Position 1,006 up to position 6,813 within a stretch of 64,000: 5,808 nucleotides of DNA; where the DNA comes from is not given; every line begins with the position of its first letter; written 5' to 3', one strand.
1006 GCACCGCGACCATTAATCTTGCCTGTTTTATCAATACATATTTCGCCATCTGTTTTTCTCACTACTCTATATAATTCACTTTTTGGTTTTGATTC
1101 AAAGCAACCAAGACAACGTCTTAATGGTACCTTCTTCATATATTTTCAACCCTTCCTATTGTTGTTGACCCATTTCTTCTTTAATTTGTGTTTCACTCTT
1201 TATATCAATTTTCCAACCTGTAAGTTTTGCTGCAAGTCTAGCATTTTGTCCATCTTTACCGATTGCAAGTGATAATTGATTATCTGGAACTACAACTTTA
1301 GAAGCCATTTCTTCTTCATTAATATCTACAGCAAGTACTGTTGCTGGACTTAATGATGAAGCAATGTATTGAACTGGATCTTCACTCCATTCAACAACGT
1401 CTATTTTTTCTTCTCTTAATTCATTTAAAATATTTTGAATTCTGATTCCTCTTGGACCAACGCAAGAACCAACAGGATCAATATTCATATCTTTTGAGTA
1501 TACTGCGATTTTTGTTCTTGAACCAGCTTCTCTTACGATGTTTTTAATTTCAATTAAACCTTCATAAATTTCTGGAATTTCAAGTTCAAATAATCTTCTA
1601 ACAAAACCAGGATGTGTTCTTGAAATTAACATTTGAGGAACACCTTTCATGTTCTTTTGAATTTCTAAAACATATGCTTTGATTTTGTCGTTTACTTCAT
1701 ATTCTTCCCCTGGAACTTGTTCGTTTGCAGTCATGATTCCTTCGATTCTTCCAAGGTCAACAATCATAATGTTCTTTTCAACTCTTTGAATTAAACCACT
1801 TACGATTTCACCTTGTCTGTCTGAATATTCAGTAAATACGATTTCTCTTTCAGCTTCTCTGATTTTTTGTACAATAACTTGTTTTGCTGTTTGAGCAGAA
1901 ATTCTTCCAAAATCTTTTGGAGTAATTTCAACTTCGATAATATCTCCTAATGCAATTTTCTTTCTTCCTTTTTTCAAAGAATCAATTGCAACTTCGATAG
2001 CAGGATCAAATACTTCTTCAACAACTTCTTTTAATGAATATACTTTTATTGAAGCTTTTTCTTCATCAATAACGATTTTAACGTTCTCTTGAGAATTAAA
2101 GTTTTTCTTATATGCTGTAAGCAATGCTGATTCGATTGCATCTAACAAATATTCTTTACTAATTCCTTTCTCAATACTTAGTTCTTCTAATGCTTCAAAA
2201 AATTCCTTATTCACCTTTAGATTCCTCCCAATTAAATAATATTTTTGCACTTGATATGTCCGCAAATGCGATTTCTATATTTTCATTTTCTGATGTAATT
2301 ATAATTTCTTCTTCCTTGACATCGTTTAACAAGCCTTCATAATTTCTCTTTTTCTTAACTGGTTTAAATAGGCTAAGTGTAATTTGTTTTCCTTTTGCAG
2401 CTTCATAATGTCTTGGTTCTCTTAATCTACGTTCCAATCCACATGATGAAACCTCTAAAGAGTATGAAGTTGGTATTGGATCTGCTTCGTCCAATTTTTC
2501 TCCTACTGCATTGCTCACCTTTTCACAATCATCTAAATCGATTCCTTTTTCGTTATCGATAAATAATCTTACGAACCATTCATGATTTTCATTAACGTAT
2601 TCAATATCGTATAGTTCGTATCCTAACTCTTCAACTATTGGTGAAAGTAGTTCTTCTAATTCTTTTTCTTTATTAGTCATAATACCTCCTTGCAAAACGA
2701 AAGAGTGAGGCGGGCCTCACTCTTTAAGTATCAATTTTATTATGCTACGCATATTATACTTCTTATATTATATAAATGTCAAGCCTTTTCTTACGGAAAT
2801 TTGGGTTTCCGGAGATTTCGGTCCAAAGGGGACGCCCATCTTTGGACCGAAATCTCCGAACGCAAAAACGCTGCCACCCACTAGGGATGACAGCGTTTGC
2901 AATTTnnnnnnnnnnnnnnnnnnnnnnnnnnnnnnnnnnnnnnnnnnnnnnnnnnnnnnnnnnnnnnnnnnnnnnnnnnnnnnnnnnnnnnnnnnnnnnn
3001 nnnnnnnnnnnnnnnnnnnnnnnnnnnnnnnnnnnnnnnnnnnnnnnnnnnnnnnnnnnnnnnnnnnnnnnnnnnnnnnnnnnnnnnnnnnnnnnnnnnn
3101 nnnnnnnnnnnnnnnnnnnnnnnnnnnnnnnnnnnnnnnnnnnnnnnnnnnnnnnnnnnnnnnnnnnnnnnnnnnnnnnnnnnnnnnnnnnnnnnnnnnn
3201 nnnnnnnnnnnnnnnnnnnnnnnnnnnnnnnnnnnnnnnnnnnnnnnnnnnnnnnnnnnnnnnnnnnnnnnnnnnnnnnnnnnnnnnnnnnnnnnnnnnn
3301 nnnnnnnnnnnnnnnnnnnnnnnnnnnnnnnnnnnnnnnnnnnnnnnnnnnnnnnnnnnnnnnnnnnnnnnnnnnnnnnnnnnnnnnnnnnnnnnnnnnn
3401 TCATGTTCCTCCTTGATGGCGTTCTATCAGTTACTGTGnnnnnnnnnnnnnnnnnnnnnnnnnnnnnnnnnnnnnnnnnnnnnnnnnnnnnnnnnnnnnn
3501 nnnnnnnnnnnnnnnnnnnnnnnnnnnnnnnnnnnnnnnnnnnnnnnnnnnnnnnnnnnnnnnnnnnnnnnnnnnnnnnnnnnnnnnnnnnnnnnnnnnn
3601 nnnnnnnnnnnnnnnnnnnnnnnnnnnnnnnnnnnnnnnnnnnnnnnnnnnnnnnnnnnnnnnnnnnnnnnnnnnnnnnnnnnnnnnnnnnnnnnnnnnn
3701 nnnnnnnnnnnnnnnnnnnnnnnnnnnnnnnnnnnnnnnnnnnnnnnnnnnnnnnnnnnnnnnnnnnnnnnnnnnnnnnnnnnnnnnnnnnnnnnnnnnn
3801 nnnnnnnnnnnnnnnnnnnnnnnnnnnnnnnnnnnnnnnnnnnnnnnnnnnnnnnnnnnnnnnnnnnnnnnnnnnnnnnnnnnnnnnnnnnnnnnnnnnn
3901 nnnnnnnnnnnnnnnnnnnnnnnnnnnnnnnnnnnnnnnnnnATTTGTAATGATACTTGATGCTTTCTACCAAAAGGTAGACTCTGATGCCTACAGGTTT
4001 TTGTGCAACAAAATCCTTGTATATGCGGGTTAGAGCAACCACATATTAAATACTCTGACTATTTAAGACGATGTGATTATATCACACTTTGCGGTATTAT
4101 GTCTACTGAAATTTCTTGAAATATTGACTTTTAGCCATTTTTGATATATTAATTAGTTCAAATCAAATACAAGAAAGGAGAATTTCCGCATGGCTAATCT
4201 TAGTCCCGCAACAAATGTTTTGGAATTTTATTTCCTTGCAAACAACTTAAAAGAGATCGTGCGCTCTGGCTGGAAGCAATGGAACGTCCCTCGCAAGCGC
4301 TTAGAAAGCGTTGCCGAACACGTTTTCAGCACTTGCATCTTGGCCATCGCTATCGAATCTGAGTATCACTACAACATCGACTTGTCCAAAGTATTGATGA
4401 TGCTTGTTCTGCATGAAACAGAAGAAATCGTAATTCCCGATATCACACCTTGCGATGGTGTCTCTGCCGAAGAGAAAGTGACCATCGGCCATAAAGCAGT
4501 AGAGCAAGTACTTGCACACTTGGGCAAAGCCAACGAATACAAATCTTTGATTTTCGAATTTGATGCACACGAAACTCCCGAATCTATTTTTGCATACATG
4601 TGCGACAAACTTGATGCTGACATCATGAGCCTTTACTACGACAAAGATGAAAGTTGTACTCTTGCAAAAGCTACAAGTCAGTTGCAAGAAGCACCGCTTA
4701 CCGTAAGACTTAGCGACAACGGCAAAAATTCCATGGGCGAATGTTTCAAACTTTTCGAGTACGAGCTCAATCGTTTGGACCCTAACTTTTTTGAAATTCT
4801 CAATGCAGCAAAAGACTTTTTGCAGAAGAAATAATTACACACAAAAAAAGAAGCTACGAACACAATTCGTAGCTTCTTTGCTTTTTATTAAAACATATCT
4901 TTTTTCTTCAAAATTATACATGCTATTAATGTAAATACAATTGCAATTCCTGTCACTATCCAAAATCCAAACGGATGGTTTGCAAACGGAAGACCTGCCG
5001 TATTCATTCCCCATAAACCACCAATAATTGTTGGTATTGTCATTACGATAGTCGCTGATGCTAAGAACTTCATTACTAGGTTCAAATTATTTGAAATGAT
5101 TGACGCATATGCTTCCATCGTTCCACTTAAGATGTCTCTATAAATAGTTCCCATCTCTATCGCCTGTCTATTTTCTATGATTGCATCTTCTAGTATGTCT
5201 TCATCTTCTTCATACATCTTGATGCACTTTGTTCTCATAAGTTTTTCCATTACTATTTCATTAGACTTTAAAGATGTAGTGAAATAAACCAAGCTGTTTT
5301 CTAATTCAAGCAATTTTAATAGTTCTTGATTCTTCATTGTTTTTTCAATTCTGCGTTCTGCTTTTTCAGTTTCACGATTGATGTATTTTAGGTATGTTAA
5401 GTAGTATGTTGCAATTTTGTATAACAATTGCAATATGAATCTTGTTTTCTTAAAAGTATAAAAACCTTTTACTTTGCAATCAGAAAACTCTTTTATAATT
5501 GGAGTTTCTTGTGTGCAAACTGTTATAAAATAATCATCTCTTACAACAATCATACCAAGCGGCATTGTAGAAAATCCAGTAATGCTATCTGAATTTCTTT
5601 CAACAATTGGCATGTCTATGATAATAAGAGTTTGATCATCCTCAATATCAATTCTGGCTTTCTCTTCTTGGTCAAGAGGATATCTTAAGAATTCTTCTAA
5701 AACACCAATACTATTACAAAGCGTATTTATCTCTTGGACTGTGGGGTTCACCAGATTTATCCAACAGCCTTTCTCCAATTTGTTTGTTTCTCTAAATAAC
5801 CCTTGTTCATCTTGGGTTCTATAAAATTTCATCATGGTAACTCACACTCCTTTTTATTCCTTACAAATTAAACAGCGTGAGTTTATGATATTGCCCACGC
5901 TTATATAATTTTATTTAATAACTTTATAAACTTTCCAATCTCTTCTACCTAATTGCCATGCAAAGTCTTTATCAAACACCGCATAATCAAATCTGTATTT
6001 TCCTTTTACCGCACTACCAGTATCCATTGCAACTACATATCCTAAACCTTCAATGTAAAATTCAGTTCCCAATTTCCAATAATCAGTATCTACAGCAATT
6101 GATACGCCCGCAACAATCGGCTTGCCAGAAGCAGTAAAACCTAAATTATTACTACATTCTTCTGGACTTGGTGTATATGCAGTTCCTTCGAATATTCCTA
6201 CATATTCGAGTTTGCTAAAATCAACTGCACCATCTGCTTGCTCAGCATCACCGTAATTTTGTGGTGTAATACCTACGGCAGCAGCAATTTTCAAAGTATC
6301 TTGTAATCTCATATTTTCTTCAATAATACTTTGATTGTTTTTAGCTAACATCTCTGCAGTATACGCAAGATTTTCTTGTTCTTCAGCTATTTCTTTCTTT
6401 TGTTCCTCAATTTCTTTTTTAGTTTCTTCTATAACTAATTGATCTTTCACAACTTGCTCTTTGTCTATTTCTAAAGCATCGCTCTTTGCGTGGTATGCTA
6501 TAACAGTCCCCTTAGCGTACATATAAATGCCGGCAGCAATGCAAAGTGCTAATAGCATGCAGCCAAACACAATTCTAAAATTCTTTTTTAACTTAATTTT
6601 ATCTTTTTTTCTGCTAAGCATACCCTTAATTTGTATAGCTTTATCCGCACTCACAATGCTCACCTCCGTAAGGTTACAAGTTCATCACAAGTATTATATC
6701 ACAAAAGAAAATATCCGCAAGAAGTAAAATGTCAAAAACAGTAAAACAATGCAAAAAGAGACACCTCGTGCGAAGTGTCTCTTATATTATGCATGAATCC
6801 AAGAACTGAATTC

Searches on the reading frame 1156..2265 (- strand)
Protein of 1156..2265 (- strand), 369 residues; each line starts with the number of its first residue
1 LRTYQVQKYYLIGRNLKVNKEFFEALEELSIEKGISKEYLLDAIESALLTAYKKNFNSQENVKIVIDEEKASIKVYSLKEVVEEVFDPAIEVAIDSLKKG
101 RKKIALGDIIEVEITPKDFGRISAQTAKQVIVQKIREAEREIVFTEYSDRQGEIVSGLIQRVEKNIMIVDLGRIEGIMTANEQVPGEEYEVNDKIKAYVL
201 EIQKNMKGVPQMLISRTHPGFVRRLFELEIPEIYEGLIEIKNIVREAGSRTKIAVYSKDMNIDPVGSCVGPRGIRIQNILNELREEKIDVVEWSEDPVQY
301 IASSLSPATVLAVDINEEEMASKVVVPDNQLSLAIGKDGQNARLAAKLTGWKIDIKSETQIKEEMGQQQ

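Call 59: search_protein_families(library=pfam, proteins=[window:1156-2265:-], max_evalue=0.001)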
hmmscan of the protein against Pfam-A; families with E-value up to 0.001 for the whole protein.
window:1156-2265:- (369 aa): 4 families
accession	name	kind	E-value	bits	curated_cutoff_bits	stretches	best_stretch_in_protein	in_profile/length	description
PF08529.16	NusA_N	-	3.3e-40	137.5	23.8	1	21-141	1-119/119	NusA N-terminal domain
PF13184.12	KH_5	-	5.5e-29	100.5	27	1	247-315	1-69/69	NusA-like KH domain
PF00575.29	S1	-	4.8e-07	30.5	22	1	150-207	3-67/74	S1 RNA binding domain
PF23095.1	KH_NusA_C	-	0.0004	20.8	34.2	0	328-356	7-35/59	Transcription termination/antitermination protein NusA, KH domain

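Call 74: search_solved_structures(query=window:1156-2265:-, max_evalue=1e-20)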
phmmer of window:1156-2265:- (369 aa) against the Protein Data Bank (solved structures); distinct sequences matched with E-value up to 1e-20: 16.
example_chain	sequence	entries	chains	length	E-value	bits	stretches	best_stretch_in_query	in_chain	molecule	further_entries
1l2f_A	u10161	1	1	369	7.3e-101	341.4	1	19-357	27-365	N utilization substance protein A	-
1hh2_P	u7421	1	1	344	2.5e-100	339.6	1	21-357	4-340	N UTILIZATION SUBSTANCE PROTEIN A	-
1k0r_A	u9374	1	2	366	7.1e-81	275.7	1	109-358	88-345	NusA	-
6j9e_F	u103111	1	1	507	1e-77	265.3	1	18-363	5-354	Transcription termination/antitermination protein NusA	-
7ubn_N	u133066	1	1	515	2.8e-77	263.9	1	11-358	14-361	Transcription termination/antitermination protein NusA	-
5lm7_A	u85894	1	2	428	1.2e-75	258.5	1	18-358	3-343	Transcription termination/antitermination protein NusA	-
8pil_F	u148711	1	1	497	1.7e-75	258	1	18-358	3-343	Transcription termination/antitermination protein NusA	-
6gov_A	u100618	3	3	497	1.8e-75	257.9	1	18-358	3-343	Transcription termination/antitermination protein NusA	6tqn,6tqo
6z9p_A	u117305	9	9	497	1.9e-75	257.8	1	18-358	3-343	Transcription termination/antitermination protein NusA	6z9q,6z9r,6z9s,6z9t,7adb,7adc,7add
5ms0_M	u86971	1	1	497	1.9e-75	257.8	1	18-358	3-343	Transcription termination/antitermination protein NusA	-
6flq_F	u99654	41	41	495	2.9e-75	257.2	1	18-358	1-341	Transcription termination/antitermination protein NusA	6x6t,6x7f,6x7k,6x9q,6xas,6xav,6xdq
4mtn_A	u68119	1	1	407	1.5e-74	254.9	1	119-367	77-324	Transcription termination factor NusA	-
2asb_A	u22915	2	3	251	2.2e-62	214.9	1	146-358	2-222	Transcription elongation protein nusA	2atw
5lm9_A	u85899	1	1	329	3.8e-59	204.2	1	118-358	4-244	Transcription termination/antitermination protein NusA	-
2mt4_A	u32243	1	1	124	6.1e-36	128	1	20-140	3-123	Transcription termination/antitermination protein NusA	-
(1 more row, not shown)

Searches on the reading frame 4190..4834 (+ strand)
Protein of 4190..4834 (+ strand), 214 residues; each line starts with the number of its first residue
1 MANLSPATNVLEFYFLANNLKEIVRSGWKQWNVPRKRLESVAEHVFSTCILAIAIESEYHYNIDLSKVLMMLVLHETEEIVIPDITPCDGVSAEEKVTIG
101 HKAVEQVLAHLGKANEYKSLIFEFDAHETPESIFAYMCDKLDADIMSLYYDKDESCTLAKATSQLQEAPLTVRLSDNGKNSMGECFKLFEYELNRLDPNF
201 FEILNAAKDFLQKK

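Call 59: search_protein_families(library=pfam, proteins=[window:4190-4834:+], max_evalue=0.001)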
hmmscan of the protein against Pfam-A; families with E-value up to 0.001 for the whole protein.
window:4190-4834:+ (214 aa): 2 families
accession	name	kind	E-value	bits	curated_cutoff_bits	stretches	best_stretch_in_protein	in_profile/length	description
PF13023.12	HD_3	-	3.5e-26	92.5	22.5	1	18-164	2-148/165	HD domain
PF12917.13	YfbR-like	-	1.3e-07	31.9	25.9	1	13-167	2-161/182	5'-deoxynucleotidase YfbR-like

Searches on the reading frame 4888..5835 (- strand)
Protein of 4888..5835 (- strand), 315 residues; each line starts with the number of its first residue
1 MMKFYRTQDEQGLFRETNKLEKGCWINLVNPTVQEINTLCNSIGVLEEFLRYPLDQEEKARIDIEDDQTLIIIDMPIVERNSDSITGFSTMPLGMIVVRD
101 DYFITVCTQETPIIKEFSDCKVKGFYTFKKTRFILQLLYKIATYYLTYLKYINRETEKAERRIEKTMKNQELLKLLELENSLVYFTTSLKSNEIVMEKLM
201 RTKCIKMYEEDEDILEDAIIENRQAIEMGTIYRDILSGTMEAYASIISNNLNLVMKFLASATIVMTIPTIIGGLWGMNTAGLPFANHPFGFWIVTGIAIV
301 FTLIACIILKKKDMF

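Call 58: search_protein_families(library=pfam, proteins=[window:4888-5835:-], max_evalue=0.001)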
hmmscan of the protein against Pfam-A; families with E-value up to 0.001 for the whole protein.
window:4888-5835:- (315 aa): 1 family
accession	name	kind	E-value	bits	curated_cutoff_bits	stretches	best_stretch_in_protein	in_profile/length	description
PF01544.23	CorA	-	2.8e-54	184.8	27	1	22-311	3-292/292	CorA-like Mg2+ transporter protein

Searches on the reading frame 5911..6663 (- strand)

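Call 58: search_protein_families(library=pfam, proteins=[window:5911-6663:-], max_evalue=0.001)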
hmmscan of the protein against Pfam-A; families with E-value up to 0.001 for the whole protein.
window:5911-6663:- (250 aa): 1 family
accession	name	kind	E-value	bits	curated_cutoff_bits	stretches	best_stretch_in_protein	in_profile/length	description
PF06725.17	3D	-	9.4e-12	45.4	23.8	1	188-246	2-69/72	3D domain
